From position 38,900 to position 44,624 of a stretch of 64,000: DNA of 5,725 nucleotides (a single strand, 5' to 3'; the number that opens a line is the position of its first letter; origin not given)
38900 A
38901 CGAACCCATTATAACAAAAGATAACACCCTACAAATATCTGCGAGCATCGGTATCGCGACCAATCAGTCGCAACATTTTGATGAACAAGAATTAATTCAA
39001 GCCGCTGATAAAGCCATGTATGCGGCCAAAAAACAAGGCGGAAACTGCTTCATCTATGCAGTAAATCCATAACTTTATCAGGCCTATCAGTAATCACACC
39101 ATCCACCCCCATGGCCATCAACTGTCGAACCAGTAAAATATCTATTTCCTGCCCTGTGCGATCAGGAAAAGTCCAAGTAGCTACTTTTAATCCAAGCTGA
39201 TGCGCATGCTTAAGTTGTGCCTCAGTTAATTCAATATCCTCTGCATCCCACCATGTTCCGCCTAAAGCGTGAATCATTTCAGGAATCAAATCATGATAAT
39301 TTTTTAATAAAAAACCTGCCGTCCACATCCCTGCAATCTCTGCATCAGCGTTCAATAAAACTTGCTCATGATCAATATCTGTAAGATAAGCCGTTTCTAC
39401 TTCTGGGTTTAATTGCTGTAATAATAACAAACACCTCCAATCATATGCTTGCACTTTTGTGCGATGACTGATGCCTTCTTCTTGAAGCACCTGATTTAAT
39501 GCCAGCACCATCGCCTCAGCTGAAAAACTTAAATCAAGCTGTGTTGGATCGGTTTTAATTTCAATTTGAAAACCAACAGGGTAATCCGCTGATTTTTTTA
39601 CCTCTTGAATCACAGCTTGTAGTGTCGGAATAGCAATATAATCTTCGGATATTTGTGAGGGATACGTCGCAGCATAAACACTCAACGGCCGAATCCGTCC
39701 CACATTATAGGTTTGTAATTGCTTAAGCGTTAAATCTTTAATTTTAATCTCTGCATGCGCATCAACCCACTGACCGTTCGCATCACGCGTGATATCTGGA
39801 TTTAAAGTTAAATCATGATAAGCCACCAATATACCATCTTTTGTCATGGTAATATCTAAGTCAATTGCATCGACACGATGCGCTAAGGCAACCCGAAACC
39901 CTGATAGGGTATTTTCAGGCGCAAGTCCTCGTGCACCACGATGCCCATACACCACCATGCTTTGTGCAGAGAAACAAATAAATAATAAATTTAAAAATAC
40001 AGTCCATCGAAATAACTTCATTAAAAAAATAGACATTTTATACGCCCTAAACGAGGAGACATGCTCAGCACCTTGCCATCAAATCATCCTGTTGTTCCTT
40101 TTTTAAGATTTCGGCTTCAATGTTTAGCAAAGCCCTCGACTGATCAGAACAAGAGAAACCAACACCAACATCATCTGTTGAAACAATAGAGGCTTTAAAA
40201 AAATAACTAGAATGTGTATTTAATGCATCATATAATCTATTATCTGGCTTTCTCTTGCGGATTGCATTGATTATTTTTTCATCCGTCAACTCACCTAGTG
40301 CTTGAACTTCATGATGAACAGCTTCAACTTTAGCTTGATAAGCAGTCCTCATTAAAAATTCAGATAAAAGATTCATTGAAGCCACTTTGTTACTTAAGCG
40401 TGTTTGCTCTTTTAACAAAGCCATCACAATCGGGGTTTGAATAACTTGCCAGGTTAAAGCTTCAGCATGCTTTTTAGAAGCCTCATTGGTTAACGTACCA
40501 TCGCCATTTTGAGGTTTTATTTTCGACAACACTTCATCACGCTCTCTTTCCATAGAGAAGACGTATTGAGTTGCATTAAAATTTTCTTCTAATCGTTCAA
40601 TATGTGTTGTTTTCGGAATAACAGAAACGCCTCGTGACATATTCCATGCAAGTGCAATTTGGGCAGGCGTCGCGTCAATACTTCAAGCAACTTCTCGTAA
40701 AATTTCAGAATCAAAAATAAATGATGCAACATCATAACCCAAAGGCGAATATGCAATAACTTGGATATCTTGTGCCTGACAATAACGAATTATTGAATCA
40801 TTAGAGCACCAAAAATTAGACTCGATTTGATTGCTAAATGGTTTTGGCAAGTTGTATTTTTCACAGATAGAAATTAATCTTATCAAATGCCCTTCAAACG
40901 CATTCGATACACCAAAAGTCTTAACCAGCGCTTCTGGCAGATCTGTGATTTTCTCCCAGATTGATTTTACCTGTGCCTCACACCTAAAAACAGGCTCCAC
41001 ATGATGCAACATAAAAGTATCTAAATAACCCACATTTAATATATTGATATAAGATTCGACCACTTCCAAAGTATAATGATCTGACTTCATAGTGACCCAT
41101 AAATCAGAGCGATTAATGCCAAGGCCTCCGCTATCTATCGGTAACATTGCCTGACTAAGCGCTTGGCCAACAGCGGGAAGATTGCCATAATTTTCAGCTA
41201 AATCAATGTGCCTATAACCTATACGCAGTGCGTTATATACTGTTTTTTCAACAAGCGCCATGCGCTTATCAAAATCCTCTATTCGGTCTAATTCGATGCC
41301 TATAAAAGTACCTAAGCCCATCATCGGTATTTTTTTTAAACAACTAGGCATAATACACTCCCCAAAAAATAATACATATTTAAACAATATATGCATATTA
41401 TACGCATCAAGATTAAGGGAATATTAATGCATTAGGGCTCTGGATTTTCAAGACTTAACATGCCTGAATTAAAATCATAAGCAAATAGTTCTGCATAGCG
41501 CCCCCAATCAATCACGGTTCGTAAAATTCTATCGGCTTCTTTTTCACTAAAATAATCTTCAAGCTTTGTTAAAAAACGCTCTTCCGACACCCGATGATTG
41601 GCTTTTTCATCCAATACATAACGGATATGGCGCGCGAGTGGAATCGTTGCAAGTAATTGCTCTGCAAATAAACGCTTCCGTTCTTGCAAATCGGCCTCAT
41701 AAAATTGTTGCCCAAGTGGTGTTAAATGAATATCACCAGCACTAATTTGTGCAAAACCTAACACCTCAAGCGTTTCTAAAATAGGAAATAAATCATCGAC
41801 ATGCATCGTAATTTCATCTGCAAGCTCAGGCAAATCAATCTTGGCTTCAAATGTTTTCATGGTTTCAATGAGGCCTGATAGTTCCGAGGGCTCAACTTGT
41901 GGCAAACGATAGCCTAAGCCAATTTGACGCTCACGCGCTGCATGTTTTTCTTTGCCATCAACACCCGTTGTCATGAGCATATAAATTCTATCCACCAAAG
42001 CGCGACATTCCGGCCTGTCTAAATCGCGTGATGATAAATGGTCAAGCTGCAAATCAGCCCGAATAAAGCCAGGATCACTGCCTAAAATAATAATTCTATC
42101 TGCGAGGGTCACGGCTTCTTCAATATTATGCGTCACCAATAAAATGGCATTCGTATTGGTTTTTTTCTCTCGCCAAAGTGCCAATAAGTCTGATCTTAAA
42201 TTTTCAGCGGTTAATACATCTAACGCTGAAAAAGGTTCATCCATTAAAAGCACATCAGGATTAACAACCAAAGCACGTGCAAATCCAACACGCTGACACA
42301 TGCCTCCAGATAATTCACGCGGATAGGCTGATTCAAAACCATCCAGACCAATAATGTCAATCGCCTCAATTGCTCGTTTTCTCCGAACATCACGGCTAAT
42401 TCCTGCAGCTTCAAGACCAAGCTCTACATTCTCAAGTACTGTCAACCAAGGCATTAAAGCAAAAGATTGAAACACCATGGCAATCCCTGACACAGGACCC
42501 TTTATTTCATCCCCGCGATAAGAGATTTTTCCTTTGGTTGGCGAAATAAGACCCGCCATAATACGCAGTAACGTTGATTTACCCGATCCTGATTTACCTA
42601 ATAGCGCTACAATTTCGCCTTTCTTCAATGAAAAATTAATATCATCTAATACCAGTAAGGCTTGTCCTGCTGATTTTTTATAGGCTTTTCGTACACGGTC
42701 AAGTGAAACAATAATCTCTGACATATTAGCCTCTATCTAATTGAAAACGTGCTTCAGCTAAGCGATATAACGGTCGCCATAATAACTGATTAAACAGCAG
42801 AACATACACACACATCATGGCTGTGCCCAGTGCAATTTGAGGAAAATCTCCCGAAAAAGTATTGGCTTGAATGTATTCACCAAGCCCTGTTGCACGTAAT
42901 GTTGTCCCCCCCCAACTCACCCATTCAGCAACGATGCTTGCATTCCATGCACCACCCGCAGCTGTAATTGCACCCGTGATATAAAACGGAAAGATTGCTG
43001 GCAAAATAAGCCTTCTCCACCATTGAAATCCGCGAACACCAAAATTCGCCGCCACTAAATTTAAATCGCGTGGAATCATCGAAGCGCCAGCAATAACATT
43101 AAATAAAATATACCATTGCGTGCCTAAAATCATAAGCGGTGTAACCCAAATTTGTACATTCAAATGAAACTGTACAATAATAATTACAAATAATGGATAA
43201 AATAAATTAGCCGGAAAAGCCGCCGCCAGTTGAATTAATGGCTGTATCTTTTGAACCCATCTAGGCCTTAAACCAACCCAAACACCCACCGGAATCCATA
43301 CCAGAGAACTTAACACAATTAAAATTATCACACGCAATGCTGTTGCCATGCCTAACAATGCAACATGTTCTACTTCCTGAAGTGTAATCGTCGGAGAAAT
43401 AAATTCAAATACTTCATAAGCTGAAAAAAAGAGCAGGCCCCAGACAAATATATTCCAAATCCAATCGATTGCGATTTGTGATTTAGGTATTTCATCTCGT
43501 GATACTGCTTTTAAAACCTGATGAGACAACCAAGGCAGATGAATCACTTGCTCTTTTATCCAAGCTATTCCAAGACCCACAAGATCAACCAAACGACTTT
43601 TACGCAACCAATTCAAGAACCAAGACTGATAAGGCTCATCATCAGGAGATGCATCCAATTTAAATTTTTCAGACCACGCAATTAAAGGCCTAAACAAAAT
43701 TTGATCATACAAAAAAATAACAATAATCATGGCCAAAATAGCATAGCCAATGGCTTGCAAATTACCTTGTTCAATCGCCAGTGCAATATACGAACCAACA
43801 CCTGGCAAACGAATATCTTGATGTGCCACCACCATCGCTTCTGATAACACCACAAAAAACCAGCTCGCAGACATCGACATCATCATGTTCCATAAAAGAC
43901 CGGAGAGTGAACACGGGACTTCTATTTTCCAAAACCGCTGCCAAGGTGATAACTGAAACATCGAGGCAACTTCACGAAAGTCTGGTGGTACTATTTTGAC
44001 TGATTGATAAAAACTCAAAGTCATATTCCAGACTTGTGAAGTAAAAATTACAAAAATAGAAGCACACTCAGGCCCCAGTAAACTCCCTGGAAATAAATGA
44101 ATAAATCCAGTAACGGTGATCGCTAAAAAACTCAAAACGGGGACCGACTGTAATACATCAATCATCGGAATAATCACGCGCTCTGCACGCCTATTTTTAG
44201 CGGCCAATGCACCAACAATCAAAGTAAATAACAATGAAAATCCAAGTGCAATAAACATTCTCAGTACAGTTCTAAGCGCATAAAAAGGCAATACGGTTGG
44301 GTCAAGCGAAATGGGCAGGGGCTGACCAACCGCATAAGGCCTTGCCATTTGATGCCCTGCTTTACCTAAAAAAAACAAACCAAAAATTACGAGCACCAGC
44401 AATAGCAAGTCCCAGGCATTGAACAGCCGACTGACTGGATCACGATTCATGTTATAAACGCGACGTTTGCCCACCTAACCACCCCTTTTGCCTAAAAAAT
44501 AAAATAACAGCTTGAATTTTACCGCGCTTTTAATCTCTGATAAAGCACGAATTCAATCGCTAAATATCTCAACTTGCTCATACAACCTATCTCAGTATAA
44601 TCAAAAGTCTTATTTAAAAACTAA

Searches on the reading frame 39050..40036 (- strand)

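Call 55: search_protein_families(library=pfam, proteins=[window:39050-40036:-], max_evalue=0.001)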
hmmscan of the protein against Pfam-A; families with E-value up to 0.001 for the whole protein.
window:39050-40036:- (328 aa): 2 families
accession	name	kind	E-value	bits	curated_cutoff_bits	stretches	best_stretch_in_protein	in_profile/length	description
PF03009.23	GDPD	-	3.9e-38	132.4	23.6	1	32-321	1-244/244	Glycerophosphoryl diester phosphodiesterase family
PF13653.12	GDPD_2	-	0.00055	20.8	27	0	293-320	9-30/30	Glycerophosphoryl diester phosphodiesterase family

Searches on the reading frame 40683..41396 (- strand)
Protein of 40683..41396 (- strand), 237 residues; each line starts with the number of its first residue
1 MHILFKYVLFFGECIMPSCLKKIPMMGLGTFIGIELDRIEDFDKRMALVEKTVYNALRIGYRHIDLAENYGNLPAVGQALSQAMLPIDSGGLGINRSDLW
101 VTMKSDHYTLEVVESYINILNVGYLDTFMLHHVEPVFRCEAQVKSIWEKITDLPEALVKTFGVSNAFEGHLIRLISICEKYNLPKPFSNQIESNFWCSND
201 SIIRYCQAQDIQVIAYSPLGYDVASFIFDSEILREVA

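Call 55: search_protein_families(library=pfam, proteins=[window:40683-41396:-], max_evalue=0.001)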
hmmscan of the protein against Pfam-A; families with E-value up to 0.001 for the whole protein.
window:40683-41396:- (237 aa): 1 family
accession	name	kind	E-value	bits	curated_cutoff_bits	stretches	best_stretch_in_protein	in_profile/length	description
PF00248.27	Aldo_ket_red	-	9.4e-17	61.4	24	1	49-220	21-193/291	Aldo/keto reductase family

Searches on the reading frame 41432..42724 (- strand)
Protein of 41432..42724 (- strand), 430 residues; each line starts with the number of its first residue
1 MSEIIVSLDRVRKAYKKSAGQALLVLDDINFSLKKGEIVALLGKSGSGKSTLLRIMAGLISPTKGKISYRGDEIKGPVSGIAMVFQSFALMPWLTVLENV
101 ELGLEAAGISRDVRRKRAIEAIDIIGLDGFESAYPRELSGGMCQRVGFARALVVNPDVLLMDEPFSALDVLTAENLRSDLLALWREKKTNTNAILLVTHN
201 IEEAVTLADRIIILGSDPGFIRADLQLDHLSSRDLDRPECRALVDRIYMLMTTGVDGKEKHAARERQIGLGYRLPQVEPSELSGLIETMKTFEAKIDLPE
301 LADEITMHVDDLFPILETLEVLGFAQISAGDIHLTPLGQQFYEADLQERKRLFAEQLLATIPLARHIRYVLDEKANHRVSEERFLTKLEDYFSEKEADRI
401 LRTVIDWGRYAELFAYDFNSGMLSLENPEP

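Call 55: search_protein_families(library=pfam, proteins=[window:41432-42724:-], max_evalue=0.001)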
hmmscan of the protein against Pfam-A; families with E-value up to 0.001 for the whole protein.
window:41432-42724:- (430 aa): 5 families
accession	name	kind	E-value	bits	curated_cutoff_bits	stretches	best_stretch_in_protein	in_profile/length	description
PF09821.14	AAA_assoc_C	-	1.1e-46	158.7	27.6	1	299-417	1-119/119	C-terminal AAA-associated domain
PF00005.33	ABC_tran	-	1.9e-34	119.6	25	1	26-165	1-136/137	ABC transporter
PF13304.12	AAA_21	-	5.3e-08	33.7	27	0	135-202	235-301/304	AAA domain, putative AbiEii toxin, Type IV TA system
PF13555.12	AAA_29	-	4.8e-05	23.5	27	1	33-68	19-53/61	P-loop containing region of AAA domain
PF20703.3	nSTAND1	-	0.00041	20.5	27.1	0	32-67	29-62/379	Novel STAND NTPase 1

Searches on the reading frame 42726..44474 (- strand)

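Call 55: search_protein_families(library=pfam, proteins=[window:42726-44474:-], max_evalue=0.001)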
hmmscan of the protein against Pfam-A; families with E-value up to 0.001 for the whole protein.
window:42726-44474:- (582 aa): 1 family
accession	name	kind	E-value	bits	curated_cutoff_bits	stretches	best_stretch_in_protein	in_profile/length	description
PF00528.27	BPD_transp_1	-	3.2e-30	105.7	26.4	2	85-255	2-166/184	Binding-protein-dependent transport system inner membrane component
